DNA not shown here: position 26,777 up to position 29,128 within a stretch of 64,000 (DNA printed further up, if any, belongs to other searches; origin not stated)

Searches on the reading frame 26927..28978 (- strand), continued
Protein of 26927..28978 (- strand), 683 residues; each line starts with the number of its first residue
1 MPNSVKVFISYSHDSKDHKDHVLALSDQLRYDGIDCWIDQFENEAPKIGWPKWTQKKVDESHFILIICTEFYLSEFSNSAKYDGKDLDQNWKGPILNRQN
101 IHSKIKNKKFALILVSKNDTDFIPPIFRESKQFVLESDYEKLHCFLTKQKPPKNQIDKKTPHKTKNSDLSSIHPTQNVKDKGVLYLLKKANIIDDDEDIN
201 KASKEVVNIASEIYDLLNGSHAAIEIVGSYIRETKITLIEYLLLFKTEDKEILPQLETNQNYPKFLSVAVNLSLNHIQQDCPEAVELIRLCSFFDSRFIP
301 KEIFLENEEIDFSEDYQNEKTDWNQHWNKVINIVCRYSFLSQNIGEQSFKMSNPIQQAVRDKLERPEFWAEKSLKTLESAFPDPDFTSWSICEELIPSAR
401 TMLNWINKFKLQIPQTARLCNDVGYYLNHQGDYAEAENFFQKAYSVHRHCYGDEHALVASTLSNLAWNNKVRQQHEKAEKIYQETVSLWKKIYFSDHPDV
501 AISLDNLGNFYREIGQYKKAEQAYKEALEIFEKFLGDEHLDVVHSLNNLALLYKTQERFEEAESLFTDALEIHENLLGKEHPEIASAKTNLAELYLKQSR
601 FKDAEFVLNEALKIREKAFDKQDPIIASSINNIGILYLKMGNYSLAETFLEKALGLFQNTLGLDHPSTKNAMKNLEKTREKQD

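Call 40: find_homologous_proteins(query=window:26927-28978:-, max_evalue=0.00001)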
Query window:26927-28978:- (683 aa): 252 proteins with E <= 0.00001 among 8000 candidates; the best 120 are listed.
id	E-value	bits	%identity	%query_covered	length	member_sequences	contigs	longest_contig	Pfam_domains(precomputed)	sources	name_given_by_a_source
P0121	0.0e+0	1557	100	100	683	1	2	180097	PF13431.13,PF13176.13,PF24885.2,PF13428.13,PF13676.12,PF13374.13,PF14559.13,PF08357.17,PF17874.8,PF25000.1,PF00515.35,PF13424.13,PF13432.13,PF13181.13,PF07719.24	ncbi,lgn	-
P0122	0.0e+0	1164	75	100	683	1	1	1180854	PF13431.13,PF13176.13,PF24885.2,PF13428.13,PF13676.12,PF13374.13,PF14559.13,PF08357.17,PF25068.3,PF17874.8,PF25000.1,PF00515.35,PF13424.13,PF13432.13,PF13181.13,PF07719.24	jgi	jgi:tetratricopeptide (TPR) repeat protein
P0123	0.0e+0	1156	75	100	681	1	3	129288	PF13431.13,PF13176.13,PF24885.2,PF13428.13,PF13676.12,PF13374.13,PF14559.13,PF08357.17,PF25068.3,PF17874.8,PF00515.35,PF13424.13,PF13432.13,PF13181.13,PF07719.24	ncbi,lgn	-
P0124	0.0e+0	1150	75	100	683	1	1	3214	PF13431.13,PF13176.13,PF24885.2,PF13428.13,PF13676.12,PF13374.13,PF14559.13,PF08357.17,PF17874.8,PF00515.35,PF13424.13,PF13432.13,PF13181.13,PF07719.24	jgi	jgi:tetratricopeptide (TPR) repeat protein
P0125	0.0e+0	1145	73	100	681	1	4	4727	PF13431.13,PF13176.13,PF24885.2,PF13428.13,PF13676.12,PF13374.13,PF14559.13,PF08357.17,PF17874.8,PF25000.1,PF00515.35,PF13424.13,PF13432.13,PF13181.13,PF07719.24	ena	-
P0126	0.0e+0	1144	74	100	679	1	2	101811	PF13431.13,PF13176.13,PF24885.2,PF13428.13,PF13676.12,PF13374.13,PF14559.13,PF08357.17,PF17874.8,PF25000.1,PF00515.35,PF13424.13,PF13432.13,PF13181.13,PF07719.24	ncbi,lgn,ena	-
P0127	0.0e+0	1048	68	100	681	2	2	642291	PF13431.13,PF13176.13,PF24885.2,PF13428.13,PF13676.12,PF13374.13,PF08357.17,PF17874.8,PF25000.1,PF00515.35,PF13424.13,PF13432.13,PF13181.13,PF07719.24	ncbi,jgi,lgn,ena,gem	-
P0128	2.1e-165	570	37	71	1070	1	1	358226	PF13414.13,PF21325.4,PF01535.27,PF00931.29,PF13374.13,PF07721.21,PF25000.1,PF00515.35,PF04212.25,PF13424.13,PF28559.1,PF07719.24,PF13431.13,PF07720.19,PF13176.13,PF24885.2,PF13428.13,PF13676.12,PF14559.13,PF08357.17,PF17874.8,PF12895.14,PF13432.13,PF13181.13,PF12968.14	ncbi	-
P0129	1.1e-162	561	33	73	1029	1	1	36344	PF13414.13,PF21325.4,PF23938.2,PF10952.16,PF12688.14,PF16811.12,PF00931.29,PF13191.13,PF13374.13,PF07721.21,PF25000.1,PF00515.35,PF04212.25,PF13424.13,PF14938.13,PF07719.24,PF13174.13,PF13431.13,PF09986.16,PF21020.5,PF13176.13,PF24885.2,PF13428.13,PF13676.12,PF14559.13,PF10516.16,PF08357.17,PF17874.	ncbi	-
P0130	6.9e-160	552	29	84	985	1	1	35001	PF13431.13,PF21325.4,PF23938.2,PF13176.13,PF24885.2,PF13401.13,PF13428.13,PF13676.12,PF12688.14,PF00931.29,PF13374.13,PF07721.21,PF14559.13,PF08357.17,PF17874.8,PF25000.1,PF00515.35,PF12895.14,PF13424.13,PF28559.1,PF13432.13,PF13181.13,PF07719.24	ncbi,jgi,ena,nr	ncbi:MAG TPA: tetratricopeptide repeat protein [Terriglobia bacterium]|nr:tetratricopeptide repeat p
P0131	1.1e-147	512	30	71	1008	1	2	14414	PF13431.13,PF23938.2,PF09986.16,PF13176.13,PF24885.2,PF13428.13,PF13676.12,PF00931.29,PF13374.13,PF07721.21,PF14559.13,PF08357.17,PF17874.8,PF25000.1,PF00515.35,PF13424.13,PF13432.13,PF13181.13,PF07719.24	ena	-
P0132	2.2e-138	481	37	79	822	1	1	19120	PF13431.13,PF10952.16,PF13176.13,PF24885.2,PF13428.13,PF13676.12,PF00931.29,PF13374.13,PF07721.21,PF14559.13,PF08357.17,PF17874.8,PF25000.1,PF00515.35,PF13424.13,PF13432.13,PF13181.13,PF07719.24,PF13174.13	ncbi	-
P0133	2.7e-135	471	31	67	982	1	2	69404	PF13431.13,PF20225.5,PF07720.19,PF13414.13,PF21325.4,PF23938.2,PF13176.13,PF24885.2,PF13428.13,PF13676.12,PF00931.29,PF13374.13,PF07721.21,PF14559.13,PF08357.17,PF17874.8,PF25000.1,PF00515.35,PF13424.13,PF13432.13,PF13181.13,PF07719.24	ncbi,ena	-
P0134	6.7e-129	450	31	73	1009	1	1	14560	PF13431.13,PF21325.4,PF01381.29,PF13176.13,PF24885.2,PF13428.13,PF00931.29,PF13374.13,PF07721.21,PF14559.13,PF17874.8,PF25000.1,PF00515.35,PF12895.14,PF13424.13,PF28559.1,PF13432.13,PF13181.13,PF13560.13,PF07719.24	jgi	jgi:tetratricopeptide (TPR) repeat protein/DNA-binding XRE family transcriptional regulator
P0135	9.6e-128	446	33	72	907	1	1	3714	PF04910.21,PF13431.13,PF13176.13,PF24885.2,PF13401.13,PF13428.13,PF13676.12,PF00931.29,PF13191.13,PF13374.13,PF07721.21,PF14559.13,PF08357.17,PF17874.8,PF25000.1,PF00515.35,PF13424.13,PF13432.13,PF13181.13,PF07719.24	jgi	jgi:tetratricopeptide (TPR) repeat protein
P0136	5.3e-127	443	32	73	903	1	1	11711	PF13431.13,PF21325.4,PF23938.2,PF09986.16,PF13176.13,PF24885.2,PF13428.13,PF13676.12,PF12688.14,PF00931.29,PF13374.13,PF07721.21,PF14559.13,PF10516.16,PF08357.17,PF17874.8,PF25000.1,PF00515.35,PF12895.14,PF13424.13,PF13432.13,PF13181.13,PF07719.24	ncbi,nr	ncbi:MAG: FxSxx-COOH system tetratricopeptide repeat protein [Candidatus Methanoperedens sp.]|nr:FxS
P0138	3.9e-125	437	32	79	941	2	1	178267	PF04910.21,PF13414.13,PF21325.4,PF23938.2,PF10952.16,PF13401.13,PF00931.29,PF13191.13,PF13374.13,PF07721.21,PF25000.1,PF00515.35,PF13424.13,PF07719.24,PF13431.13,PF09986.16,PF13176.13,PF24885.2,PF13428.13,PF13676.12,PF14559.13,PF08357.17,PF17874.8,PF12895.14,PF13432.13,PF13181.13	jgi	jgi:tetratricopeptide (TPR) repeat protein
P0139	1.1e-120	422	34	73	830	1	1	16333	PF13431.13,PF13176.13,PF24885.2,PF13401.13,PF13428.13,PF13676.12,PF00931.29,PF13374.13,PF14559.13,PF08357.17,PF17874.8,PF25000.1,PF00515.35,PF13424.13,PF13432.13,PF13181.13,PF07719.24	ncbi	-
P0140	1.6e-120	422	33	66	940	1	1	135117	PF13431.13,PF13414.13,PF21325.4,PF09986.16,PF13176.13,PF24885.2,PF13428.13,PF13676.12,PF00931.29,PF13374.13,PF07721.21,PF14559.13,PF08357.17,PF17874.8,PF25000.1,PF00515.35,PF12895.14,PF13424.13,PF13432.13,PF13181.13,PF07719.24,PF13174.13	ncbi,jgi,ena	ncbi:MAG: FxSxx-COOH system tetratricopeptide repeat protein [Candidatus Methanoperedens sp.]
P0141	3.8e-118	414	34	74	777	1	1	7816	PF13431.13,PF13176.13,PF24885.2,PF13428.13,PF13676.12,PF00931.29,PF13374.13,PF14559.13,PF08357.17,PF17874.8,PF25000.1,PF00515.35,PF13424.13,PF13432.13,PF13181.13,PF07719.24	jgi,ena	-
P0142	7.2e-117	410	31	67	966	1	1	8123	PF13431.13,PF09986.16,PF13176.13,PF24885.2,PF13428.13,PF13676.12,PF00931.29,PF13374.13,PF07721.21,PF14559.13,PF08357.17,PF17874.8,PF25000.1,PF00515.35,PF12895.14,PF13424.13,PF13432.13,PF13181.13,PF07719.24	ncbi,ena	ncbi:MAG TPA: tetratricopeptide repeat protein [Candidatus Angelobacter sp.]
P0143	3.1e-114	401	40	57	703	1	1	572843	PF13431.13,PF13176.13,PF24885.2,PF13676.12,PF00931.29,PF13374.13,PF07721.21,PF08357.17,PF17874.8,PF25000.1,PF00515.35,PF13424.13,PF13432.13,PF13181.13,PF07719.24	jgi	jgi:tetratricopeptide (TPR) repeat protein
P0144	3.1e-114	401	36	76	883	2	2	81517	PF13431.13,PF13176.13,PF24885.2,PF13401.13,PF13428.13,PF13676.12,PF00931.29,PF13374.13,PF07721.21,PF14559.13,PF08357.17,PF17874.8,PF25000.1,PF00515.35,PF13424.13,PF13432.13,PF13181.13,PF07719.24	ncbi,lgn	-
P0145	1.8e-113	399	34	72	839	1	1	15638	PF13431.13,PF21325.4,PF13176.13,PF24885.2,PF13676.12,PF13374.13,PF08357.17,PF25000.1,PF00515.35,PF13424.13,PF13432.13,PF13181.13,PF07719.24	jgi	jgi:tetratricopeptide (TPR) repeat protein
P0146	1.0e-112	396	33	73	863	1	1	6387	PF13431.13,PF13414.13,PF21325.4,PF10952.16,PF13176.13,PF24885.2,PF13428.13,PF13676.12,PF12688.14,PF00931.29,PF13374.13,PF07721.21,PF14559.13,PF08357.17,PF17874.8,PF25000.1,PF00515.35,PF12895.14,PF13424.13,PF13432.13,PF13181.13,PF07719.24,PF13174.13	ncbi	-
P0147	1.1e-112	396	37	57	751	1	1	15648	PF13431.13,PF13176.13,PF24885.2,PF13428.13,PF13676.12,PF00931.29,PF13374.13,PF08357.17,PF17874.8,PF25000.1,PF00515.35,PF13424.13,PF13432.13,PF13181.13,PF07719.24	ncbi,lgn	-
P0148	5.8e-112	394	32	66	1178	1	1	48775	PF13431.13,PF21325.4,PF13176.13,PF24885.2,PF13428.13,PF13676.12,PF00931.29,PF13374.13,PF07721.21,PF14559.13,PF08357.17,PF17874.8,PF25000.1,PF00515.35,PF13424.13,PF13432.13,PF13181.13,PF07719.24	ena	-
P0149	2.6e-110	388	30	66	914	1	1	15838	PF13431.13,PF07720.19,PF21325.4,PF13176.13,PF24885.2,PF13428.13,PF13676.12,PF00931.29,PF13374.13,PF07721.21,PF09094.17,PF08357.17,PF17874.8,PF25000.1,PF00515.35,PF13424.13,PF13432.13,PF13181.13,PF07719.24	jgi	jgi:hypothetical protein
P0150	3.3e-110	388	29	66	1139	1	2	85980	PF13431.13,PF13176.13,PF24885.2,PF13401.13,PF13428.13,PF13676.12,PF00931.29,PF13374.13,PF07721.21,PF14559.13,PF08357.17,PF17874.8,PF25000.1,PF00515.35,PF13424.13,PF13432.13,PF13181.13,PF07719.24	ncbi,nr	ncbi:MAG: tetratricopeptide repeat protein [Blastocatellia bacterium]|nr:tetratricopeptide repeat pr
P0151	3.4e-110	388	32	73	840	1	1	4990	PF13431.13,PF07720.19,PF13176.13,PF24885.2,PF13401.13,PF13428.13,PF13676.12,PF13374.13,PF07721.21,PF14559.13,PF08357.17,PF17874.8,PF25000.1,PF00515.35,PF13424.13,PF13432.13,PF13181.13,PF07719.24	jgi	jgi:tetratricopeptide (TPR) repeat protein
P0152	2.0e-108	382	29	76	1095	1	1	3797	PF23938.2,PF10952.16,PF00931.29,PF13191.13,PF13374.13,PF07721.21,PF25000.1,PF00515.35,PF04212.25,PF13424.13,PF07719.24,PF13431.13,PF13176.13,PF24885.2,PF13428.13,PF20703.4,PF13676.12,PF14559.13,PF08357.17,PF25201.1,PF17874.8,PF12895.14,PF13432.13,PF13181.13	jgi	jgi:tetratricopeptide (TPR) repeat protein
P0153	8.1e-107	377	26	75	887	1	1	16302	PF04910.21,PF13431.13,PF13176.13,PF24885.2,PF13428.13,PF13676.12,PF13374.13,PF07721.21,PF14559.13,PF08357.17,PF17874.8,PF25000.1,PF00515.35,PF13424.13,PF13432.13,PF13181.13,PF07719.24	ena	-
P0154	2.6e-106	375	33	72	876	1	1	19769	PF13431.13,PF23938.2,PF13176.13,PF24885.2,PF13428.13,PF13676.12,PF13374.13,PF07721.21,PF14559.13,PF08357.17,PF17874.8,PF25000.1,PF00515.35,PF13424.13,PF13432.13,PF13181.13,PF07719.24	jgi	jgi:tetratricopeptide (TPR) repeat protein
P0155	1.2e-105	373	25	77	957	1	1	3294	PF13176.13,PF24885.2,PF13401.13,PF13676.12,PF13191.13,PF13374.13,PF08357.17,PF17874.8,PF25000.1,PF00515.35,PF13424.13,PF13181.13,PF07719.24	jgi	jgi:tetratricopeptide (TPR) repeat protein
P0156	1.0e-104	370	29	66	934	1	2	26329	PF13431.13,PF13176.13,PF24885.2,PF13428.13,PF13676.12,PF00931.29,PF13374.13,PF14559.13,PF08357.17,PF17874.8,PF25000.1,PF00515.35,PF13424.13,PF13432.13,PF13181.13,PF07719.24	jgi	-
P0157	9.4e-104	367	31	73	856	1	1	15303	PF13431.13,PF07720.19,PF21325.4,PF13176.13,PF24885.2,PF13428.13,PF13676.12,PF00931.29,PF13374.13,PF07721.21,PF14559.13,PF08357.17,PF17874.8,PF25000.1,PF00515.35,PF13424.13,PF13432.13,PF13181.13,PF07719.24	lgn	-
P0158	1.0e-103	366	30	71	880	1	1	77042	PF13431.13,PF13176.13,PF24885.2,PF13428.13,PF13676.12,PF00931.29,PF13374.13,PF14559.13,PF08357.17,PF17874.8,PF25000.1,PF00515.35,PF13424.13,PF13432.13,PF13181.13,PF07719.24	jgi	jgi:tetratricopeptide (TPR) repeat protein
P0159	6.4e-102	360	29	68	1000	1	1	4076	PF13431.13,PF13176.13,PF24885.2,PF13401.13,PF13428.13,PF13676.12,PF00931.29,PF13191.13,PF13374.13,PF07721.21,PF14559.13,PF08357.17,PF17874.8,PF02810.22,PF25000.1,PF00515.35,PF13424.13,PF13432.13,PF13181.13,PF07719.24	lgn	-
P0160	1.1e-101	360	27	66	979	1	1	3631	PF13431.13,PF13414.13,PF13176.13,PF24885.2,PF13428.13,PF13676.12,PF00931.29,PF13374.13,PF14559.13,PF08357.17,PF17874.8,PF25000.1,PF00515.35,PF12895.14,PF13424.13,PF13432.13,PF13181.13,PF07719.24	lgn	-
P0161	2.6e-101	358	32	62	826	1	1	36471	PF13431.13,PF21325.4,PF13176.13,PF24885.2,PF13676.12,PF00931.29,PF13374.13,PF08357.17,PF17874.8,PF25000.1,PF00515.35,PF13424.13,PF07719.24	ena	-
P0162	3.2e-101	358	34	61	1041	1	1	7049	PF13431.13,PF13414.13,PF21325.4,PF13176.13,PF24885.2,PF13428.13,PF13676.12,PF13374.13,PF14559.13,PF08357.17,PF17874.8,PF25000.1,PF00515.35,PF04212.25,PF13424.13,PF13432.13,PF00211.26,PF13181.13,PF07719.24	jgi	jgi:class 3 adenylate cyclase/tetratricopeptide (TPR) repeat protein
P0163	1.2e-99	353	30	73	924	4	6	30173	PF13431.13,PF13176.13,PF24885.2,PF13428.13,PF13676.12,PF13374.13,PF07721.21,PF14559.13,PF08357.17,PF17874.8,PF25000.1,PF00515.35,PF12895.14,PF13424.13,PF13432.13,PF13181.13,PF07719.24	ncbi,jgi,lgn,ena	-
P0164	2.0e-99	352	37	51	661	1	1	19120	PF13431.13,PF13176.13,PF24885.2,PF13676.12,PF00931.29,PF13374.13,PF08357.17,PF25000.1,PF00515.35,PF13424.13,PF13181.13,PF07719.24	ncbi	-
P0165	3.3e-98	348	28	75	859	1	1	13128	PF13431.13,PF09986.16,PF13176.13,PF24885.2,PF13401.13,PF13428.13,PF13676.12,PF00931.29,PF13374.13,PF14559.13,PF08357.17,PF17874.8,PF25000.1,PF00515.35,PF12895.14,PF13424.13,PF13432.13,PF13181.13,PF07719.24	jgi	jgi:tetratricopeptide (TPR) repeat protein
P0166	2.2e-97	345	30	73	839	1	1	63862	PF13176.13,PF24885.2,PF13428.13,PF13676.12,PF13374.13,PF07721.21,PF14559.13,PF08357.17,PF17874.8,PF25000.1,PF00515.35,PF13424.13,PF13181.13,PF07719.24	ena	-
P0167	8.4e-97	344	31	66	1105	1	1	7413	PF21325.4,PF13176.13,PF24885.2,PF13401.13,PF13428.13,PF13676.12,PF13374.13,PF14559.13,PF08357.17,PF17874.8,PF25000.1,PF00515.35,PF13424.13,PF13432.13,PF13181.13,PF07719.24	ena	-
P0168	1.6e-96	343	32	61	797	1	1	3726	PF13431.13,PF13176.13,PF24885.2,PF13428.13,PF13676.12,PF00931.29,PF13374.13,PF07721.21,PF14559.13,PF08357.17,PF17874.8,PF25000.1,PF00515.35,PF13424.13,PF13432.13,PF13181.13,PF07719.24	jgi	jgi:tetratricopeptide (TPR) repeat protein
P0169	7.9e-96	340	25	73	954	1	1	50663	PF13431.13,PF13176.13,PF24885.2,PF13401.13,PF13676.12,PF13374.13,PF08357.17,PF17874.8,PF25000.1,PF00515.35,PF13424.13,PF13432.13,PF13181.13,PF07719.24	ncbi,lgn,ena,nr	ncbi:MAG TPA: FxSxx-COOH system tetratricopeptide repeat protein [Pyrinomonadaceae bacterium]|nr:FxS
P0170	2.3e-95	339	26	73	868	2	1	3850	PF13431.13,PF13176.13,PF24885.2,PF13676.12,PF00931.29,PF13374.13,PF08357.17,PF17874.8,PF25000.1,PF00515.35,PF13424.13,PF13181.13,PF07719.24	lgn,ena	-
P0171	2.8e-95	339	29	74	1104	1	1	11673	PF13431.13,PF13176.13,PF24885.2,PF13676.12,PF00931.29,PF13374.13,PF07721.21,PF14559.13,PF08357.17,PF17874.8,PF25000.1,PF00515.35,PF13424.13,PF13432.13,PF13181.13,PF07719.24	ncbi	-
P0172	4.9e-95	338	30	68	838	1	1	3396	PF13431.13,PF07720.19,PF13176.13,PF24885.2,PF13676.12,PF00931.29,PF13374.13,PF14559.13,PF08357.17,PF17874.8,PF25000.1,PF00515.35,PF13424.13,PF13432.13,PF13181.13,PF07719.24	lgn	-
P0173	8.5e-94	334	29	66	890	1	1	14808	PF13431.13,PF13176.13,PF24885.2,PF13676.12,PF13374.13,PF14559.13,PF08357.17,PF17874.8,PF25000.1,PF00515.35,PF13424.13,PF13432.13,PF13181.13,PF07719.24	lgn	-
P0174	3.6e-92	328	30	63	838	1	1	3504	PF13431.13,PF13176.13,PF24885.2,PF13676.12,PF00931.29,PF13374.13,PF07721.21,PF14559.13,PF08357.17,PF17874.8,PF25000.1,PF00515.35,PF13424.13,PF13432.13,PF13181.13,PF07719.24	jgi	jgi:tetratricopeptide (TPR) repeat protein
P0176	2.4e-89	319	29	68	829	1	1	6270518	PF13431.13,PF07720.19,PF21325.4,PF13176.13,PF24885.2,PF13401.13,PF13428.13,PF13676.12,PF00931.29,PF13374.13,PF14559.13,PF08357.17,PF17874.8,PF25000.1,PF00515.35,PF13424.13,PF13432.13,PF13181.13,PF07719.24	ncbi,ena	-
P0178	2.2e-87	312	32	63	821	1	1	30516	PF13431.13,PF09986.16,PF10952.16,PF13176.13,PF24885.2,PF13428.13,PF13676.12,PF00931.29,PF13374.13,PF07721.21,PF14559.13,PF08357.17,PF17874.8,PF25000.1,PF00515.35,PF04212.25,PF13424.13,PF13432.13,PF13181.13,PF07719.24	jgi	jgi:tetratricopeptide (TPR) repeat protein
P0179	1.1e-86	310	31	66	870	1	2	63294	PF13431.13,PF23938.2,PF10952.16,PF13176.13,PF24885.2,PF13428.13,PF13676.12,PF00931.29,PF13374.13,PF07721.21,PF14559.13,PF08357.17,PF17874.8,PF25000.1,PF00515.35,PF04212.25,PF12895.14,PF13424.13,PF13432.13,PF13181.13,PF07719.24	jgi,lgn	jgi:tetratricopeptide (TPR) repeat protein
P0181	4.9e-82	295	31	61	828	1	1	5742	PF13431.13,PF13176.13,PF24885.2,PF13428.13,PF13676.12,PF00931.29,PF13374.13,PF08357.17,PF17874.8,PF25000.1,PF00515.35,PF13424.13,PF13432.13,PF13181.13,PF07719.24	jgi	jgi:tetratricopeptide (TPR) repeat protein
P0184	4.8e-81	292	31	66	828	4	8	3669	PF13176.13,PF24885.2,PF13428.13,PF13676.12,PF00931.29,PF13374.13,PF14559.13,PF08357.17,PF17874.8,PF25000.1,PF00515.35,PF13424.13,PF13432.13,PF13181.13,PF07719.24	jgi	jgi:tetratricopeptide (TPR) repeat protein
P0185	1.2e-80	290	30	69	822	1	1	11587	PF13431.13,PF13176.13,PF24885.2,PF13428.13,PF13676.12,PF00931.29,PF13374.13,PF08357.17,PF17874.8,PF25000.1,PF00515.35,PF13424.13,PF13432.13,PF13181.13,PF07719.24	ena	-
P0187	8.5e-79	284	28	73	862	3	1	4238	PF13431.13,PF13414.13,PF13176.13,PF24885.2,PF13401.13,PF13676.12,PF00931.29,PF13374.13,PF14559.13,PF08357.17,PF17874.8,PF25000.1,PF00515.35,PF13424.13,PF13432.13,PF13181.13,PF07719.24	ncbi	-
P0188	1.1e-78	284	26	75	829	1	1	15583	PF13431.13,PF09986.16,PF13176.13,PF24885.2,PF13428.13,PF13676.12,PF00931.29,PF13191.13,PF13374.13,PF14559.13,PF08357.17,PF17874.8,PF25000.1,PF00515.35,PF13424.13,PF13181.13,PF07719.24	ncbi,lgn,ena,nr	ncbi:MAG TPA: FxSxx-COOH system tetratricopeptide repeat protein [Blastocatellia bacterium]|nr:FxSxx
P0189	3.7e-78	282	25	64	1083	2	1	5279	PF13176.13,PF24885.2,PF13676.12,PF13374.13,PF08357.17,PF17874.8,PF25000.1,PF00515.35,PF13424.13,PF13432.13,PF13181.13,PF07719.24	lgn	-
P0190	8.5e-78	281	28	60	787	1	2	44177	PF13431.13,PF13176.13,PF24885.2,PF13428.13,PF13676.12,PF00931.29,PF13374.13,PF07721.21,PF14559.13,PF08357.17,PF17874.8,PF25000.1,PF00515.35,PF13424.13,PF13432.13,PF13181.13,PF07719.24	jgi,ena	jgi:tetratricopeptide (TPR) repeat protein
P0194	1.9e-71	260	27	58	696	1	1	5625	PF08357.17,PF25000.1,PF00515.35,PF13424.13,PF13176.13,PF24885.2,PF13401.13,PF20703.4,PF13676.12,PF00931.29,PF13374.13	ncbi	ncbi:MAG: tetratricopeptide repeat protein [Candidatus Acidiferrales bacterium]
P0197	1.5e-65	240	39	25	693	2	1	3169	PF13176.13,PF24885.2,PF13428.13,PF13676.12,PF00931.29,PF13374.13,PF08357.17,PF17874.8,PF25000.1,PF00515.35,PF13424.13,PF13432.13,PF13181.13,PF07719.24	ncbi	-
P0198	2.3e-64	236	26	57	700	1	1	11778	PF13431.13,PF13176.13,PF24885.2,PF13676.12,PF00931.29,PF13374.13,PF08357.17,PF17874.8,PF25000.1,PF00515.35,PF13424.13,PF13432.13,PF13181.13,PF07719.24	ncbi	-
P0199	3.6e-63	232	26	57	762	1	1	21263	PF13431.13,PF13176.13,PF24885.2,PF13676.12,PF00931.29,PF13374.13,PF07721.21,PF14559.13,PF08357.17,PF25000.1,PF00515.35,PF13424.13,PF13432.13,PF13181.13,PF07719.24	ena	-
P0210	1.6e-55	207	26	66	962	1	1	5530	PF13431.13,PF13176.13,PF24885.2,PF13401.13,PF13676.12,PF13191.13,PF13374.13,PF14559.13,PF08357.17,PF17874.8,PF25000.1,PF00515.35,PF19961.6,PF13424.13,PF13432.13,PF13181.13,PF07719.24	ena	-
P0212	1.0e-54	205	44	22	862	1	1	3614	PF08357.17,PF00515.35,PF10952.16,PF13424.13,PF24885.2,PF13676.12,PF13181.13,PF07719.24,PF00931.29,PF13374.13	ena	-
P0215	3.7e-52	196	27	50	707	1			PF08357.17,PF25000.1,PF00515.35,PF13424.13,PF13176.13,PF24885.2,PF13676.12,PF00931.29,PF13374.13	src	-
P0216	3.0e-51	193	37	22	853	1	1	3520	PF08357.17,PF17874.8,PF00515.35,PF10952.16,PF13424.13,PF24885.2,PF13676.12,PF13181.13,PF07719.24,PF00931.29,PF13374.13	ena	-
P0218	5.6e-51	192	23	67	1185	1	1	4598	PF13431.13,PF23914.2,PF13414.13,PF13176.13,PF24885.2,PF13428.13,PF00931.29,PF13374.13,PF14559.13,PF08631.17,PF13371.13,PF17874.8,PF25000.1,PF00515.35,PF13424.13,PF01048.27,PF13432.13,PF13181.13,PF07719.24,PF13174.13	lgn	-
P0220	3.6e-49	186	32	38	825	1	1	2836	PF13431.13,PF07720.19,PF09986.16,PF13176.13,PF24885.2,PF13428.13,PF00931.29,PF13191.13,PF13374.13,PF14559.13,PF17874.8,PF00515.35,PF13424.13,PF13432.13,PF13181.13,PF07719.24,PF13174.13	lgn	-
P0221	2.0e-48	184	38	22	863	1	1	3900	PF08357.17,PF00515.35,PF10952.16,PF13424.13,PF24885.2,PF13676.12,PF13181.13,PF07719.24,PF00931.29,PF13374.13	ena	-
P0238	6.9e-37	146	43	21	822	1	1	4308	PF01582.26,PF08357.17,PF13271.12,PF00004.36,PF13676.12,PF10137.15,PF25199.2,PF20720.4,PF08937.17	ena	-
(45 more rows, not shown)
